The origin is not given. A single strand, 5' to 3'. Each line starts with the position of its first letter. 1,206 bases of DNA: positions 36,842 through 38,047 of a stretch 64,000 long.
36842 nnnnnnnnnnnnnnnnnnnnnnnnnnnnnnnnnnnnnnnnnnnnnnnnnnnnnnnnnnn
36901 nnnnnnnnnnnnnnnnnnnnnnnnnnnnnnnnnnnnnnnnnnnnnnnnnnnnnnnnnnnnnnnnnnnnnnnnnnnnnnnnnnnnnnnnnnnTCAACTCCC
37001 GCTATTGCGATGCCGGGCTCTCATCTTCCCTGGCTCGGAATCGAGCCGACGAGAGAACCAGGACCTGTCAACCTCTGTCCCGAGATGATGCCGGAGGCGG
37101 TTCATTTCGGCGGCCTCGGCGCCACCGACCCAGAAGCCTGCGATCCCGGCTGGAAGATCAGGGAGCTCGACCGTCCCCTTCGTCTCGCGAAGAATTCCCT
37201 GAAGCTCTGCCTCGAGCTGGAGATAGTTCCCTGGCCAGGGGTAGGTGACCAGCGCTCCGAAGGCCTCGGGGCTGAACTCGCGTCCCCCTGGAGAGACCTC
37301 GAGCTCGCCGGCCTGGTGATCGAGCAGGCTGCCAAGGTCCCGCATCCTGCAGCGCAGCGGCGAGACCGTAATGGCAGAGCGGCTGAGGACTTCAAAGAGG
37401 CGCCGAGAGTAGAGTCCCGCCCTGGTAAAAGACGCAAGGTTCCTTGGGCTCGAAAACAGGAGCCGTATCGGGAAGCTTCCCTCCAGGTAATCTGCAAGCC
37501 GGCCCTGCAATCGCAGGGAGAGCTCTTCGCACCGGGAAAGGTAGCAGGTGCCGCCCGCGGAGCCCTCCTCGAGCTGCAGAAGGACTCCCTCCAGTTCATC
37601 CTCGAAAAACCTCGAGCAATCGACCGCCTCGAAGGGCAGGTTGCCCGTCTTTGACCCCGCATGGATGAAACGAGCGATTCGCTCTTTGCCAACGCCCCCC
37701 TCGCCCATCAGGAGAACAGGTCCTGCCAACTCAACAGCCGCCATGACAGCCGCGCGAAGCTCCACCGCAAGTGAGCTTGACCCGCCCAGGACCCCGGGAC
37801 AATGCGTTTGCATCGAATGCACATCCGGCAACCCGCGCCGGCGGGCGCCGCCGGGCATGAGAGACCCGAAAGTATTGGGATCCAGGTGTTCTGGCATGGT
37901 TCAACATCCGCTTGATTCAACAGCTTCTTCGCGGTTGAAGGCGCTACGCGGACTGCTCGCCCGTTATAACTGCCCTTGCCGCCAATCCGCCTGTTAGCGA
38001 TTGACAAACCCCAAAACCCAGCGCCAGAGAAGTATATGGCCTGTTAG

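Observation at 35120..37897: Operon of a degenerate EBP-like AAA+ protein, a stand-alone HD-GYP phosphodiesterase and an input-domain-less sigma54 activator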

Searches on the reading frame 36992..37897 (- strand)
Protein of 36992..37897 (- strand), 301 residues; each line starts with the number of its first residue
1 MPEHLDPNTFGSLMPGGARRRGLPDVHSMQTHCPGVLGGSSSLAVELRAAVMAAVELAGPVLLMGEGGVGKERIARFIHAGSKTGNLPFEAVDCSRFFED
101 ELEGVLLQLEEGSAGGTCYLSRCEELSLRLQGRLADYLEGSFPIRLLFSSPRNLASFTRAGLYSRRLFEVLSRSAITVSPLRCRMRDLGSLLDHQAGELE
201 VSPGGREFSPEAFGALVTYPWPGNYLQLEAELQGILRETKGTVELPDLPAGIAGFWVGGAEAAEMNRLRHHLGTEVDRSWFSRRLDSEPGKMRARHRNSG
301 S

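Call 3: search_protein_families(library=pfam, proteins=[window:36992-37897:-], max_evalue=0.1)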
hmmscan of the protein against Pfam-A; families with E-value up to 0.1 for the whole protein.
window:36992-37897:- (301 aa): 3 families
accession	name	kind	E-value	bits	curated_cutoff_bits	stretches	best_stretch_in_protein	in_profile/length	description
PF14532.12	Sigma54_activ_2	-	3.9e-15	56.7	25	1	39-181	2-138/138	Sigma-54 interaction domain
PF00158.32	Sigma54_activat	-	1.4e-10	41.5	20.2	1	41-114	5-78/168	Sigma-54 interaction domain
PF25601.1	AAA_lid_14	-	6.8e-05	23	27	1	183-252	2-74/87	AAA+ ATPase lid domain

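Call 4: search_protein_families(library=ncbifam, proteins=[window:36992-37897:-], max_evalue=0.1)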
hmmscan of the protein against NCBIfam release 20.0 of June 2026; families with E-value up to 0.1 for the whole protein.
window:36992-37897:- (301 aa): 24 families
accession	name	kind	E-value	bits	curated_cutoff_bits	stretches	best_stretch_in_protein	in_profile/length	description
NF008485.2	PRK11388.1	equivalog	4e-23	81.6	551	1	54-253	351-576/643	dihydroxyacetone kinase operon transcriptional regulator DhaR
NF051870.1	NAssimRespRegNtrX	equivalog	1.1e-17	64.1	600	1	36-237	140-366/452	nitrogen assimilation response regulator NtrX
TIGR02974.1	phageshock_pspF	equivalog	1.1e-15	57.8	443.55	2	144-228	135-222/336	phage shock protein operon transcriptional activator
NF007689.0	PRK10365.1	equivalog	1.3e-15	57.2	760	2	142-257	273-391/441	sigma-54-dependent response regulator transcription factor ZraR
NF050807.1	TransRegFlbDCaul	equivalog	8.2e-15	54.6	750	1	59-232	142-344/454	sigma-54-dependent transcriptional regulator FlbD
NF008469.0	PRK11361.1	equivalog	1.3e-14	53.8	714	2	58-117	166-225/461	acetoacetate metabolism transcriptional regulator AtoC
TIGR01817.1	nifA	equivalog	3.1e-14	52.6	528.85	2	30-116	192-277/534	nif-specific transcriptional activator NifA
TIGR02329.1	propionate_PrpR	equivalog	3.2e-14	52.4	499.2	1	35-229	212-440/526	propionate catabolism operon regulatory protein PrpR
TIGR02915.1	PEP_resp_reg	equivalog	4.3e-14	52.2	502.6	2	31-117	136-221/445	PEP-CTERM-box response regulator transcription factor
NF003451.0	PRK05022.1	equivalog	1.3e-13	50.5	476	2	39-103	194-258/512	nitric oxide reductase transcriptional regulator NorR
TIGR01818.1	ntrC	equivalog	4.6e-13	48.8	558.6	2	144-254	270-383/463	nitrogen regulation protein NR(I)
NF041906.1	V4R_TF_MobR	exception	4.2e-12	45.3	999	1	60-233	257-459/544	phenol degradation transcriptional regulator MobR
NF041552.1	TF_PrdR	equivalog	1.4e-11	43.4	795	2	33-117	266-348/577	sigma-54 dependent transcriptional regulator PrdR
NF011953.0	PRK15424.1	equivalog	2.7e-11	42.8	703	1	36-228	220-454/538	propionate catabolism operon regulatory protein PrpR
NF008085.0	PRK10820.1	equivalog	2.8e-11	42.7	576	1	56-241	225-439/520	transcriptional regulator TyrR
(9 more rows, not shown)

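Call 6: find_homologous_proteins(query=window:36992-37897:-)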
Query window:36992-37897:- (301 aa): 51 proteins with E <= 0.001 among 6583 candidates.
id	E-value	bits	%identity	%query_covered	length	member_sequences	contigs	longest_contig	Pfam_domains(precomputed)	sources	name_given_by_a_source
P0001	5.5e-192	655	97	100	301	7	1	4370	PF00158.33,PF14532.13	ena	-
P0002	1.5e-165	568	88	98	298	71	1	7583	PF00158.33,PF25601.2,PF14532.13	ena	-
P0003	3.6e-165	567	88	98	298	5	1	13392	PF00158.33,PF25601.2,PF14532.13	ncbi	-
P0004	1.0e-164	565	88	98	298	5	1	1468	PF00158.33,PF25601.2,PF14532.13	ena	-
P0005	9.2e-164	562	86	100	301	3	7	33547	PF00158.33,PF25601.2,PF14532.13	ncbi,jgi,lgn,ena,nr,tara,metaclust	ncbi:MAG: hypothetical protein CMJ97_06325 [Planctomycetes bacterium]|nr:hypothetical protein [Planc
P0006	1.8e-163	561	88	98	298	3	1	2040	PF00158.33,PF25601.2,PF14532.13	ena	-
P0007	2.9e-163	561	86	100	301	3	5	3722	PF00158.33,PF25601.2,PF14532.13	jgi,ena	-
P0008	5.4e-163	560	86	100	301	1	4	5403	PF00158.33,PF25601.2,PF14532.13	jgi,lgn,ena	-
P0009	1.9e-162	558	85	100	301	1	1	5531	PF00158.33,PF25601.2,PF14532.13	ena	-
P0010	2.9e-161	554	85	100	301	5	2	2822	PF00158.33,PF25601.2,PF14532.13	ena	-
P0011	6.2e-161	553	85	100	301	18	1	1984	PF00158.33,PF14532.13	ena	-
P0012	1.4e-160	552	86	98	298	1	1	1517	PF00158.33,PF25601.2,PF14532.13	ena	-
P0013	1.0e-159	549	84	100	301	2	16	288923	PF00158.33,PF25601.2,PF14532.13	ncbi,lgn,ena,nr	ncbi:MAG: sigma 54-interacting transcriptional regulator [Planctomycetota bacterium]|nr:sigma 54-int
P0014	3.4e-159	547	84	100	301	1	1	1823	PF00158.33,PF25601.2,PF14532.13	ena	-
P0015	5.5e-159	546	84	100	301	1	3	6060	PF00158.33,PF25601.2,PF14532.13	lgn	-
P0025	8.3e-88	313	59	91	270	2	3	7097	PF00158.33,PF25601.2,PF14532.13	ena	-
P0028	1.1e-66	243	49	87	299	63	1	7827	PF00158.33,PF25601.2,PF14532.13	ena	-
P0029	8.5e-66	240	47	88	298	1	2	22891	PF00158.33,PF25601.2,PF14532.13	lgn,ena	-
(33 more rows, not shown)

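Call 7: find_encoding_contigs(protein=window:36992-37897:-, flank=10000)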
Protein window:36992-37897:- (301 aa): 9 contigs read that carry it; 6 places shown.
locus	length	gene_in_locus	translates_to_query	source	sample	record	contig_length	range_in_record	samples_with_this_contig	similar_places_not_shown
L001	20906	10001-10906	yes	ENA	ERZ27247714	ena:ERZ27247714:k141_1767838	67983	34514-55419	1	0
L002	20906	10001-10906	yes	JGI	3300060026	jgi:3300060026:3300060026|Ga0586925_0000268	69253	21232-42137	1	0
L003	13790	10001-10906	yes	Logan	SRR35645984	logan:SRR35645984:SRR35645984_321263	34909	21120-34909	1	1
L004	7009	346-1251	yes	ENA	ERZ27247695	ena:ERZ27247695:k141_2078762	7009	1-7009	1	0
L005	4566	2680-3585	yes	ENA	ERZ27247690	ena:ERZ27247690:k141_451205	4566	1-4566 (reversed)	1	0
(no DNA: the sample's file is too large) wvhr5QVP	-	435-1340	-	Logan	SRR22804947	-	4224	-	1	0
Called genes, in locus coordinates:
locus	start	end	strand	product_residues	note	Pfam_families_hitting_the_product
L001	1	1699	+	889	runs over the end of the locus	PF02096:60KD_IMP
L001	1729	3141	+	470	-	PF10396:TrmE_N, PF12631:MnmE_helical, PF01926:MMR_HSR1, PF02421:FeoB_N (weak)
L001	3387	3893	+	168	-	PF22811:Zn_ribbon_NrdR, PF03477:ATP-cone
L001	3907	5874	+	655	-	PF03477:ATP-cone, PF13597:NRDD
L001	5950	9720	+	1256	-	PF02463:SMC_N, PF13175:AAA_15, PF13304:AAA_21 (weak), PF13476:AAA_23, PF13555:AAA_29 (faint), PF06470:SMC_hinge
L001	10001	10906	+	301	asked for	PF00158:Sigma54_activat, PF14532:Sigma54_activ_2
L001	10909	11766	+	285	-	PF13487:HD_5, PF01966:HD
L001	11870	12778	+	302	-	PF00158:Sigma54_activat, PF14532:Sigma54_activ_2, PF07728:AAA_5, PF25601:AAA_lid_14, PF02954:HTH_8 (weak)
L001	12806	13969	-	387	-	PF04389:Peptidase_M28, PF01546:Peptidase_M20, PF05343:Peptidase_M42 (weak), PF07687:M20_dimer (weak)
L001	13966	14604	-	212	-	-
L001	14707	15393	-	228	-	PF03853:YjeF_N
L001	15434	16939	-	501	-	PF09492:Pec_lyase (faint), PF13243:SQHop_cyclase_C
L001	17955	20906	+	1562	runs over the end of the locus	-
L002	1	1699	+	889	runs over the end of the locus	PF02096:60KD_IMP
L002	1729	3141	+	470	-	PF10396:TrmE_N, PF12631:MnmE_helical, PF01926:MMR_HSR1, PF02421:FeoB_N (weak)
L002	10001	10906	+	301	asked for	PF00158:Sigma54_activat, PF14532:Sigma54_activ_2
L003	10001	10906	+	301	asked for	PF00158:Sigma54_activat, PF14532:Sigma54_activ_2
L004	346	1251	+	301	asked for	PF00158:Sigma54_activat, PF14532:Sigma54_activ_2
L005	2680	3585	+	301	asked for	PF00158:Sigma54_activat, PF14532:Sigma54_activ_2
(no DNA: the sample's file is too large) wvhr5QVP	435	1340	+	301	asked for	PF00158:Sigma54_activat, PF14532:Sigma54_activ_2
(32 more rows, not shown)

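Call 8: find_encoding_contigs(protein=P0029, flank=8000, max_places=3)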
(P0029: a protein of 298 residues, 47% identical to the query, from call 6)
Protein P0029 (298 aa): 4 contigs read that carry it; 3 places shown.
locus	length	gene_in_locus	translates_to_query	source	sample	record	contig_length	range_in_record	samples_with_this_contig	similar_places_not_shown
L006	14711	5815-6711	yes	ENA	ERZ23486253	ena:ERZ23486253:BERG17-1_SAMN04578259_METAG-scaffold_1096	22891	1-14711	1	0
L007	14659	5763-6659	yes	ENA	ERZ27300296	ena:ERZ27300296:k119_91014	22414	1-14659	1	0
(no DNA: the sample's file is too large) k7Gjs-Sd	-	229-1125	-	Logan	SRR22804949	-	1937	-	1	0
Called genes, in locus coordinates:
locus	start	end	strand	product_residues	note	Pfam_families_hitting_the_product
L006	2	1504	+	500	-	?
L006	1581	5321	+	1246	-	PF02463:SMC_N, PF13175:AAA_15, PF13304:AAA_21, PF13476:AAA_23, PF13555:AAA_29 (weak), PF06470:SMC_hinge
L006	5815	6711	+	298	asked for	PF00158:Sigma54_activat, PF14532:Sigma54_activ_2, PF25601:AAA_lid_14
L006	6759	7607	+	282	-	PF13487:HD_5, PF01966:HD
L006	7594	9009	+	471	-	PF00158:Sigma54_activat, PF14532:Sigma54_activ_2, PF07728:AAA_5, PF25601:AAA_lid_14, PF02954:HTH_8 (weak)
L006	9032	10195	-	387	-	PF05343:Peptidase_M42 (faint), PF04389:Peptidase_M28 (weak), PF01546:Peptidase_M20, PF07687:M20_dimer (weak)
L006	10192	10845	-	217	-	-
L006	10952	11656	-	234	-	PF03853:YjeF_N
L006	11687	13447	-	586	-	PF13243:SQHop_cyclase_C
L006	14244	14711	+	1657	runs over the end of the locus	-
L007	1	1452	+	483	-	?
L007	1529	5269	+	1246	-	PF02463:SMC_N, PF13175:AAA_15, PF13304:AAA_21, PF13476:AAA_23, PF13555:AAA_29 (weak), PF06470:SMC_hinge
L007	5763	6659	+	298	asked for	PF00158:Sigma54_activat, PF14532:Sigma54_activ_2, PF25601:AAA_lid_14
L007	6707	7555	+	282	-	PF13487:HD_5, PF01966:HD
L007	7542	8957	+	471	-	PF00158:Sigma54_activat, PF14532:Sigma54_activ_2, PF07728:AAA_5, PF25601:AAA_lid_14, PF02954:HTH_8 (weak)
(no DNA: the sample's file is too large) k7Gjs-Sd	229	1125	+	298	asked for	PF00158:Sigma54_activat, PF14532:Sigma54_activ_2, PF25601:AAA_lid_14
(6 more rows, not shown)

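Call 9: find_encoding_contigs(protein=P0025, flank=8000, max_places=3)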
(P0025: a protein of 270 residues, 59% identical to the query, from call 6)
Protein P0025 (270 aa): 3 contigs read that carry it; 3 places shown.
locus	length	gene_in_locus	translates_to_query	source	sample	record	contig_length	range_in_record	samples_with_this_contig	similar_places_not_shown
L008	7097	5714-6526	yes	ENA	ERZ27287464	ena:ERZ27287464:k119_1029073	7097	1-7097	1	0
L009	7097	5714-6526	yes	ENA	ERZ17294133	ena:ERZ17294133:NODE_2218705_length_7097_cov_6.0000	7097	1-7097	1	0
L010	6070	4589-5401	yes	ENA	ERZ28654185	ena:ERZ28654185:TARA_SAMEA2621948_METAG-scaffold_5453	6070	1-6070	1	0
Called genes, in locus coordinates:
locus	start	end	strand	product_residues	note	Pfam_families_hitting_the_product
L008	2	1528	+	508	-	?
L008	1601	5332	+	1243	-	PF02463:SMC_N, PF13175:AAA_15, PF13304:AAA_21 (weak), PF13476:AAA_23, PF13555:AAA_29 (faint), PF06470:SMC_hinge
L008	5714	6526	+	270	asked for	PF00158:Sigma54_activat, PF14532:Sigma54_activ_2, PF25601:AAA_lid_14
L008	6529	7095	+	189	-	?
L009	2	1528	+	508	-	?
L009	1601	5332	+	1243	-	PF02463:SMC_N, PF13175:AAA_15, PF13304:AAA_21 (weak), PF13476:AAA_23, PF13555:AAA_29 (faint), PF06470:SMC_hinge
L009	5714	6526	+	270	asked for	PF00158:Sigma54_activat, PF14532:Sigma54_activ_2, PF25601:AAA_lid_14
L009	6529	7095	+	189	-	?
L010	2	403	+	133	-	?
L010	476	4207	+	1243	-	PF02463:SMC_N, PF13175:AAA_15, PF13304:AAA_21 (weak), PF13476:AAA_23, PF13555:AAA_29 (faint), PF06470:SMC_hinge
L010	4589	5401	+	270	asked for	PF00158:Sigma54_activat, PF14532:Sigma54_activ_2, PF25601:AAA_lid_14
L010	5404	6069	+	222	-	?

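Call 10: find_encoding_contigs(protein=P0028, flank=8000, max_places=3)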
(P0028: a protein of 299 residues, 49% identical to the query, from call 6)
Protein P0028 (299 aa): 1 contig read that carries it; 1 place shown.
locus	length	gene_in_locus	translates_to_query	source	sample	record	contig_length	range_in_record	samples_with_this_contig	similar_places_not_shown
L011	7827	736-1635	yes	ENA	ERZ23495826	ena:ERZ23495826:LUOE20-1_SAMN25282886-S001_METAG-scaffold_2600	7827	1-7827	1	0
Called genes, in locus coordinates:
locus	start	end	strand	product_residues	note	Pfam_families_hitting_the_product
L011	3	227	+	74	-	?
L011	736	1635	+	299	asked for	PF00158:Sigma54_activat, PF14532:Sigma54_activ_2, PF25601:AAA_lid_14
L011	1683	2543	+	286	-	PF13487:HD_5, PF01966:HD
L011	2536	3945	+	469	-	PF16968:TadZ_N (faint), PF00158:Sigma54_activat, PF14532:Sigma54_activ_2, PF07728:AAA_5 (weak), PF25601:AAA_lid_14, PF02954:HTH_8 (weak)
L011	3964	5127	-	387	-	PF05343:Peptidase_M42 (faint), PF01546:Peptidase_M20, PF07687:M20_dimer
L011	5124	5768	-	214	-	-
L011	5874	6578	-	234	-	PF03853:YjeF_N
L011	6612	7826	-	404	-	?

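Call 13: search_protein_families(library=pfam, proteins=[L006:7594-9009:+, L011:2536-3945:+, L006:6759-7607:+, L006:5815-6711:+], max_evalue=1)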
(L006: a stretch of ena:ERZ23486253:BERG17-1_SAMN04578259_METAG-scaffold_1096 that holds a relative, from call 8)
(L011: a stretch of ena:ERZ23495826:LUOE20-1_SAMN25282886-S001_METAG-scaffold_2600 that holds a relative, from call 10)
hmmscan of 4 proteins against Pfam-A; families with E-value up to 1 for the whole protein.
L006:7594-9009:+ (471 aa): 20 families
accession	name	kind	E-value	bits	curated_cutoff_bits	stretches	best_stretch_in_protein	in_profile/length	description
PF00158.32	Sigma54_activat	-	1.4e-69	233.5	20.2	1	163-329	1-167/168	Sigma-54 interaction domain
PF25601.1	AAA_lid_14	-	5.7e-22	77.8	27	1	335-413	1-79/87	AAA+ ATPase lid domain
PF14532.12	Sigma54_activ_2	-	3e-14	53.9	25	1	178-334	15-138/138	Sigma-54 interaction domain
PF07728.20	AAA_5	-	2.9e-08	34.2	22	1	187-306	2-124/139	AAA domain (dynein-related subfamily)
PF02954.25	HTH_8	-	2.6e-06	27.5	22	1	427-462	2-37/42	Bacterial regulatory protein, Fis family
PF00004.35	AAA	-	0.00022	22.1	21.2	1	187-321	1-128/131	ATPase family associated with various cellular activities (AAA)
PF16968.11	TadZ_N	-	0.0015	18.6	26.4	1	30-139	6-118/133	Pilus assembly protein TadZ N-terminal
PF13518.12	HTH_28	-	0.0038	17.7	25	1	442-467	11-36/52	Helix-turn-helix domain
PF05729.18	NACHT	-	0.004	17.4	26.7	1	186-206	2-22/167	NACHT domain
PF00493.29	MCM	-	0.0043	16.6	23.3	1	182-307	55-175/224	MCM P-loop domain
PF13191.12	AAA_16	-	0.0045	18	32.6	1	174-223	13-63/167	AAA ATPase domain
PF00072.30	Response_reg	-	0.0091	16.6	30.2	1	30-134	2-107/111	Response regulator receiver domain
PF13384.12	HTH_23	-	0.013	15.7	24.6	1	427-466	2-40/50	Homeodomain-like domain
PF25201.1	nSTAND6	-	0.02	15.4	27.7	1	185-222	19-56/148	Novel STAND NTPase 6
PF20030.5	bpMoxR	-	0.03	13.8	27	1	179-305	26-146/205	MoxR domain in the MoxR-vWA-beta-propeller ternary systems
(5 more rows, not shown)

L011:2536-3945:+ (469 aa): 18 families
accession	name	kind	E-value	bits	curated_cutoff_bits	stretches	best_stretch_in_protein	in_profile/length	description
PF00158.32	Sigma54_activat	-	8.8e-70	234.2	20.2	1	162-327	2-167/168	Sigma-54 interaction domain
PF25601.1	AAA_lid_14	-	1.5e-21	76.5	27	1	333-414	1-82/87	AAA+ ATPase lid domain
PF14532.12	Sigma54_activ_2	-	1.4e-16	61.4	25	1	165-332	4-138/138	Sigma-54 interaction domain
PF07728.20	AAA_5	-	2.5e-07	31.2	22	1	185-303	2-123/139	AAA domain (dynein-related subfamily)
PF02954.25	HTH_8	-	4.2e-06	26.8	22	1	425-460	2-37/42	Bacterial regulatory protein, Fis family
PF16968.11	TadZ_N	-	2.4e-05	24.5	26.4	1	62-147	41-125/133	Pilus assembly protein TadZ N-terminal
PF00004.35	AAA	-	0.0019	19.1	21.2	1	185-319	1-128/131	ATPase family associated with various cellular activities (AAA)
PF13518.12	HTH_28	-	0.0025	18.3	25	1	438-465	9-36/52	Helix-turn-helix domain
PF13384.12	HTH_23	-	0.0028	17.9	24.6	1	425-464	2-40/50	Homeodomain-like domain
PF13191.12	AAA_16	-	0.0053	17.7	32.6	1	163-225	4-73/167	AAA ATPase domain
PF13556.12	HTH_30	-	0.019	15.2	27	1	435-465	6-36/59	PucR C-terminal helix-turn-helix domain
PF20030.5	bpMoxR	-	0.027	14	27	1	255-303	99-146/205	MoxR domain in the MoxR-vWA-beta-propeller ternary systems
PF00493.29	MCM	-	0.033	13.7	23.3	1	180-303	55-173/224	MCM P-loop domain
PF05729.18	NACHT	-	0.07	13.4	26.7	1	184-207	2-25/167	NACHT domain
PF13551.12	HTH_29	-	0.073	13.6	28.1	1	437-464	7-35/64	Winged helix-turn helix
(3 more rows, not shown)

L006:6759-7607:+ (282 aa): 4 families
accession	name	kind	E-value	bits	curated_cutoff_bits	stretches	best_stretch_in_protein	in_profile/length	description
PF13487.12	HD_5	-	5.9e-24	85.2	27.2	1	99-261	6-168/170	HD domain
PF01966.28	HD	-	8.3e-16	58.8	22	1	108-232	2-116/116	HD domain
PF08668.18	HDOD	-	0.009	16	22.9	1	84-162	73-148/196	HDOD domain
PF06864.17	PAP_PilO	-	0.14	11.4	26.7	1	14-68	363-416/419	Pilin accessory protein (PilO)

L006:5815-6711:+ (298 aa): 3 families
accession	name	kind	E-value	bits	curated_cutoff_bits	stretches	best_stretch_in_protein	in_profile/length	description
PF14532.12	Sigma54_activ_2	-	1.7e-18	67.6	25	1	11-164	2-138/138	Sigma-54 interaction domain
PF00158.32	Sigma54_activat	-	2.9e-13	50.3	20.2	1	19-157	11-165/168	Sigma-54 interaction domain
PF25601.1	AAA_lid_14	-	1.2e-08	35.1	27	1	165-236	1-75/87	AAA+ ATPase lid domain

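Call 38: find_encoding_contigs(protein=P0077, flank=7000, max_places=2)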
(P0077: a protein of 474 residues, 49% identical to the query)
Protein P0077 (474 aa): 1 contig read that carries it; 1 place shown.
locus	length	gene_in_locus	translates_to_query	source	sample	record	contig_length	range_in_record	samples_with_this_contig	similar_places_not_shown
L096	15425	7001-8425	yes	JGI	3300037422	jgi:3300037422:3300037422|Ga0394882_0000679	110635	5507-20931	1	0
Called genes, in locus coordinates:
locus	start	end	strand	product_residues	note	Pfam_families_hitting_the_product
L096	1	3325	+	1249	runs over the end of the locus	PF02463:SMC_N, PF13175:AAA_15 (weak), PF13304:AAA_21 (weak), PF13476:AAA_23, PF06470:SMC_hinge, PF13304:AAA_21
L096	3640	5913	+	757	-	-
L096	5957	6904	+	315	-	PF00158:Sigma54_activat, PF14532:Sigma54_activ_2, PF25601:AAA_lid_14 (weak)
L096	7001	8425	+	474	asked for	PF00158:Sigma54_activat, PF14532:Sigma54_activ_2, PF07728:AAA_5, PF25601:AAA_lid_14, PF02954:HTH_8 (faint)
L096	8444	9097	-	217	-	-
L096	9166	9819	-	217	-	PF03853:YjeF_N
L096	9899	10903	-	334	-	PF13243:SQHop_cyclase_C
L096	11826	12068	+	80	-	-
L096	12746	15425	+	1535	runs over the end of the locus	-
